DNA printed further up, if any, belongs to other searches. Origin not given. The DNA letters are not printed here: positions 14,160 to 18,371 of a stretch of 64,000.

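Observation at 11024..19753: Compact ESX/type VII secretion-like locus without EccB/EccD/EccE/mycosin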

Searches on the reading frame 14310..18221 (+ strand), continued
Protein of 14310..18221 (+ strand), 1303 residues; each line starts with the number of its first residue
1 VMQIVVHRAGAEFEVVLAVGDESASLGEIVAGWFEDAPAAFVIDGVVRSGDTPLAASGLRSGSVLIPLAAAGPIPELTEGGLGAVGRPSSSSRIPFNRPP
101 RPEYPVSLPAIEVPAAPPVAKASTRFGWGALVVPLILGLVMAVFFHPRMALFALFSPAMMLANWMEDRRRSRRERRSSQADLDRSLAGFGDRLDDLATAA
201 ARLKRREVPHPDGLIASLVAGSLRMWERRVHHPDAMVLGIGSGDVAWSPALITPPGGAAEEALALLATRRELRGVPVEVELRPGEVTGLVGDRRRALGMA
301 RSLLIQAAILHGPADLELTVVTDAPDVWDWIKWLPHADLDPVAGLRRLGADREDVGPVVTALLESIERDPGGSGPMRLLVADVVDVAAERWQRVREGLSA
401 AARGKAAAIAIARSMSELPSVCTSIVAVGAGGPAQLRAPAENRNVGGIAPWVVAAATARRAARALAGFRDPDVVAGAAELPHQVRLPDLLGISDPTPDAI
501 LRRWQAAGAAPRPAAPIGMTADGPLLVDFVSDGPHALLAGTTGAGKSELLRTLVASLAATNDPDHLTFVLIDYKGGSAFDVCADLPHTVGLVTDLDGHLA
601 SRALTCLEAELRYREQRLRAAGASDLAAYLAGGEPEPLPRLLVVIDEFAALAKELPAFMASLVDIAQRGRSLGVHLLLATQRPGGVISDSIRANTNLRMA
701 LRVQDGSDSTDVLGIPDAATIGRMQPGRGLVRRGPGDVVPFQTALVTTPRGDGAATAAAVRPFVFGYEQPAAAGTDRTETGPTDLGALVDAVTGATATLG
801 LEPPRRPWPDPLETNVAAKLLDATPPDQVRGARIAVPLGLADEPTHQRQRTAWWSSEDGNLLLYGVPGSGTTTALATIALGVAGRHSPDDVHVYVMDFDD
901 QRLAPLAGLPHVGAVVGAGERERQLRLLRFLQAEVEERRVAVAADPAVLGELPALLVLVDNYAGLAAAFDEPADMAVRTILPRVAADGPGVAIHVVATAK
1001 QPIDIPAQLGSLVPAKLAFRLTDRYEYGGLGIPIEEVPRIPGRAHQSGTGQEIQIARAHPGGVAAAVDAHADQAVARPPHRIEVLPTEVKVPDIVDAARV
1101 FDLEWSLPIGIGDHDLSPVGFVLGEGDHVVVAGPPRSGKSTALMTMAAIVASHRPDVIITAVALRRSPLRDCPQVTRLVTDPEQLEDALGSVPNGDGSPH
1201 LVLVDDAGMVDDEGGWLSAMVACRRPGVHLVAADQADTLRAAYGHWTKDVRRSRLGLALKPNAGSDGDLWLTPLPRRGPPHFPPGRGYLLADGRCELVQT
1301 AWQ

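Call 35: find_encoding_contigs(protein=P0072, flank=10000, max_places=1)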
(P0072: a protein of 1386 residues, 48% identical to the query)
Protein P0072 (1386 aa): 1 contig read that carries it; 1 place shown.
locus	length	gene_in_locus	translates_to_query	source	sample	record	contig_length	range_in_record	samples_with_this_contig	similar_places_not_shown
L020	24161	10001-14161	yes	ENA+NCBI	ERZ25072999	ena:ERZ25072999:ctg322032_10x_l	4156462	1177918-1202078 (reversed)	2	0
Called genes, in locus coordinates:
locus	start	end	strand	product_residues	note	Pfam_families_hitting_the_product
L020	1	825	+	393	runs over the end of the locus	PF00005:ABC_tran, PF17912:OB_MalK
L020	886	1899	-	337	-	PF00356:LacI, PF00532:Peripla_BP_1, PF13377:Peripla_BP_3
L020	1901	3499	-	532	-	PF00128:Alpha-amylase, PF11941:DUF3459 (faint)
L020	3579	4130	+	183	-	-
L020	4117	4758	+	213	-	PF00588:SpoU_methylase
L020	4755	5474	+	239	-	PF00702:Hydrolase, PF13419:HAD_2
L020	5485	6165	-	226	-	PF00106:adh_short, PF13561:adh_short_C2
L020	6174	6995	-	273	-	PF01061:ABC2_membrane, PF12698:ABC2_membrane_3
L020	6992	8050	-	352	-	PF00005:ABC_tran, PF13304:AAA_21, PF13732:DrrA1-3_C (weak)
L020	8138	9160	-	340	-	-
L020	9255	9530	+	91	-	PF06013:WXG100 (faint)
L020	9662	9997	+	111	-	-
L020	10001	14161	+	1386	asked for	PF01580:FtsK_SpoIIIE, PF13401:AAA_22 (faint), PF25199:nSTAND_NTPase5 (faint), PF01580:FtsK_SpoIIIE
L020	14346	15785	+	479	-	PF11376:DUF3179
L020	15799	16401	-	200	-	PF14333:DUF4389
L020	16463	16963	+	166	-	PF14512:TM1586_NiRdase, PF00881:Nitroreductase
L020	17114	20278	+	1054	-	PF03176:MMPL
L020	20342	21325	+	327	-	PF00296:Bac_luciferase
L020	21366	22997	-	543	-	-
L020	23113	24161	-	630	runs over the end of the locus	PF16177:ACAS_N, PF00501:AMP-binding, PF13193:AMP-binding_C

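Call 36: find_encoding_contigs(protein=P0077, flank=10000, max_places=1)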
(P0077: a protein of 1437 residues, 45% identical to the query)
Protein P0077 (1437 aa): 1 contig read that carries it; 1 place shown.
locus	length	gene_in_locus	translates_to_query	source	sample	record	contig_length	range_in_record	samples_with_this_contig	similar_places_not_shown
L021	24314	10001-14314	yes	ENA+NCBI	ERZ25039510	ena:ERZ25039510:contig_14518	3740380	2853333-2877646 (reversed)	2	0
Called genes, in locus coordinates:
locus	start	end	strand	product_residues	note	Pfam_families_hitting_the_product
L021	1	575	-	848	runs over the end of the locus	PF02687:FtsX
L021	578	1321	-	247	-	PF00005:ABC_tran, PF13304:AAA_21 (faint)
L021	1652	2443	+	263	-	PF02634:FdhD-NarQ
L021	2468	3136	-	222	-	PF00072:Response_reg, PF04545:Sigma70_r4 (faint), PF00196:GerE, PF08281:Sigma70_r4_2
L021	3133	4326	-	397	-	PF23539:DUF7134 (weak), PF07730:HisKA_3, PF02518:HATPase_c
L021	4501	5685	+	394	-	PF00005:ABC_tran, PF17912:OB_MalK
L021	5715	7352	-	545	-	PF00128:Alpha-amylase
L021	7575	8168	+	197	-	PF00588:SpoU_methylase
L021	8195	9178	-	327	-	-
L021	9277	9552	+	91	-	-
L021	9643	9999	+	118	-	-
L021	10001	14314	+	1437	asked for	PF16697:Yop-YscD_cpl (weak), PF01580:FtsK_SpoIIIE, PF13401:AAA_22 (faint), PF13481:AAA_25 (faint), PF01580:FtsK_SpoIIIE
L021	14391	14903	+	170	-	PF14512:TM1586_NiRdase (weak), PF00881:Nitroreductase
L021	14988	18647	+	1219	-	PF03176:MMPL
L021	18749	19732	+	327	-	PF00296:Bac_luciferase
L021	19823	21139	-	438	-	PF01053:Cys_Met_Meta_PP, PF00155:Aminotran_1_2, PF00266:Aminotran_5 (weak), PF01041:DegT_DnrJ_EryC1, PF01212:Beta_elim_lyase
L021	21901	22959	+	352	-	PF00561:Abhydrolase_1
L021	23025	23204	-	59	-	-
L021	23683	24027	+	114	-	-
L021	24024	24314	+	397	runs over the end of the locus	PF02435:Glyco_hydro_68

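Call 41: search_protein_families(library=pfam, proteins=[L017:10001-10390:+, L018:10001-10600:+, L017:13804-14544:+, L018:14206-14946:+, L020:10001-10600:+], max_evalue=5)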
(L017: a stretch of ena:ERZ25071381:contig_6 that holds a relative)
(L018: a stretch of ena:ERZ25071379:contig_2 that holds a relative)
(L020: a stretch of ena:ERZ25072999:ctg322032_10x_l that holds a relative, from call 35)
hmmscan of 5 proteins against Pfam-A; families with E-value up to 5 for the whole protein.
L017:10001-10390:+ (130 aa): 0 families

L018:10001-10600:+ (200 aa): 3 families
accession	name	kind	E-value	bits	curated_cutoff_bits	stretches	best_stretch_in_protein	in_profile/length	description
PF00498.31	FHA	-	0.024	15.5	20.7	1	132-173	28-67/67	FHA domain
PF24491.1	DUF7586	-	0.16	12.5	27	1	82-99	49-66/85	Domain of unknown function (DUF7586)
PF05354.17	Phage_attach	-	0.35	11.9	26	1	152-189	56-93/99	Phage Head-Tail Attachment protein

L017:13804-14544:+ (247 aa): 0 families

L018:14206-14946:+ (247 aa): 0 families

L020:10001-10600:+ (200 aa): 2 families
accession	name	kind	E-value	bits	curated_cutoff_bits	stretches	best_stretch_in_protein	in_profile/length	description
PF16697.10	Yop-YscD_cpl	-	0.041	14.6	33.2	1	82-128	2-48/94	Inner membrane component of T3SS, cytoplasmic domain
PF24019.1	DUF7332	-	0.13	12.2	27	1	61-117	42-94/150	Family of unknown function (DUF7332)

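Call 71: search_solved_structures(query=window:14313-18221:+, max_evalue=1e-10)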
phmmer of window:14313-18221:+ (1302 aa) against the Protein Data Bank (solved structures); distinct sequences matched with E-value up to 1e-10: 14.
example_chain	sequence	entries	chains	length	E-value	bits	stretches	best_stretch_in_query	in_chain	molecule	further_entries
4nh0_A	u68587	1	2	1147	6.8e-75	255.9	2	274-852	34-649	Cell divisionFtsK/SpoIIIE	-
7np7_C1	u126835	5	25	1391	1.7e-59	204.9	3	510-743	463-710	ESX-5 secretion system protein EccC5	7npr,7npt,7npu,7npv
7b9f_C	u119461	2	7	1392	9.5e-59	202.4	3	526-745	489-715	EccC5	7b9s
9qks_G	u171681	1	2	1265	4.5e-57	196.9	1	478-810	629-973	ESX secretion system protein YukB,Green fluorescent protein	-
4n1a_A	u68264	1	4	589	3e-27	98.1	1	523-755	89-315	Cell divisionFtsK/SpoIIIE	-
4lya_A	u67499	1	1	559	1.8e-25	92.1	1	782-939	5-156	Uncharacterized protein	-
5fv0_A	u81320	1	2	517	1.1e-23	86.3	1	834-938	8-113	ESX secretion system protein EccC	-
9jv8_A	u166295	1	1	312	3.2e-23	84.7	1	531-706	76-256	ESX-1 secretion system protein EccCb1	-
2iuu_A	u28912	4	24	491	1.1e-16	63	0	636-717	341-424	DNA TRANSLOCASE FTSK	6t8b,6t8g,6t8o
2iut_A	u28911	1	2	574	1.8e-16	62.3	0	636-717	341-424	DNA TRANSLOCASE FTSK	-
2ius_A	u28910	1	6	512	4e-16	61.2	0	638-740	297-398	DNA TRANSLOCASE FTSK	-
6o1w_A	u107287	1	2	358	4.6e-14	54.4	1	515-742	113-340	DNA translocase coupling protein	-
6o1x_A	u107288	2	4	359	4.6e-14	54.4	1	515-742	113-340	DNA translocase coupling protein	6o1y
6o1z_A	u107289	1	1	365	4.8e-14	54.3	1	515-742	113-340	DNA translocase coupling protein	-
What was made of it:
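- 14313..18221 (+): EccC/EssC-type ATPase (1302 aa): ubiquitin-like domain at residues 1-70 (14313-14522), FNRPPR motif at residue 95, two TM helices at about 125-165, a DUF-like region, and three FtsK-type P-loop domains (Walker A at 15927, 16902 and 17706). PDB: EccC 4NH0 E 7e-75, EccC5 2e-59, YukB 4.5e-57 (call 71).
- On Type VII secretion system (generic: WXG100 plus FtsK/SpoIIIE-type EccC/EssC): Best PDB matches are EccC 4NH0 (7e-75), EccC5 (2e-59) and YukB (4.5e-57), against FtsK at 1e-16 (call 71).
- EccC is far closer to EccC/EssC than to DNA translocases (call 71).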

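Call 74: search_protein_families(library=pfam, proteins=[L019:8312-9982:-, L019:1892-2344:+, L019:2374-2658:+, L018:6242-7495:-, L020:8138-9160:-, L021:8195-9178:-], max_evalue=0.01)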
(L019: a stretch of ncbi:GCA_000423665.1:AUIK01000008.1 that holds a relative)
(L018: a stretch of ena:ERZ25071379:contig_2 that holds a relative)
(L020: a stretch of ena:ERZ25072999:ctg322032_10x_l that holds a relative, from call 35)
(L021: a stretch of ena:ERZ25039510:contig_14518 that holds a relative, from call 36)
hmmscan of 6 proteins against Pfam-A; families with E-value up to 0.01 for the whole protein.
L019:8312-9982:- (556 aa): 5 families
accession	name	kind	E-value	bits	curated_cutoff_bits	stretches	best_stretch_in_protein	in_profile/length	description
PF00069.31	Pkinase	-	1.2e-41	143.3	31.7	1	19-216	1-196/263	Protein kinase domain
PF07714.23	PK_Tyr_Ser-Thr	-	2.3e-23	83.2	23.1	1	21-216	3-204/258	Protein tyrosine and serine/threonine kinase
PF17667.7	Pkinase_fungal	-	0.00087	18.6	24.1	1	135-209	305-385/387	Fungal protein kinase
PF03109.22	ABC1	-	0.0012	18.5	22.9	1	62-167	118-218/244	ABC1 atypical kinase-like domain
PF01636.29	APH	-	0.0044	17.3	23.2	0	57-132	33-106/239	Phosphotransferase enzyme family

L019:1892-2344:+ (150 aa): 0 families

L019:2374-2658:+ (94 aa): 1 family
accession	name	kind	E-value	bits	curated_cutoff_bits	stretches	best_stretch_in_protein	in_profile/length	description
PF06013.18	WXG100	-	0.00098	19.8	27.3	1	14-88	12-82/86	Proteins of 100 residues with WXG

L018:6242-7495:- (417 aa): 0 families

L020:8138-9160:- (340 aa): 0 families

L021:8195-9178:- (327 aa): 0 families
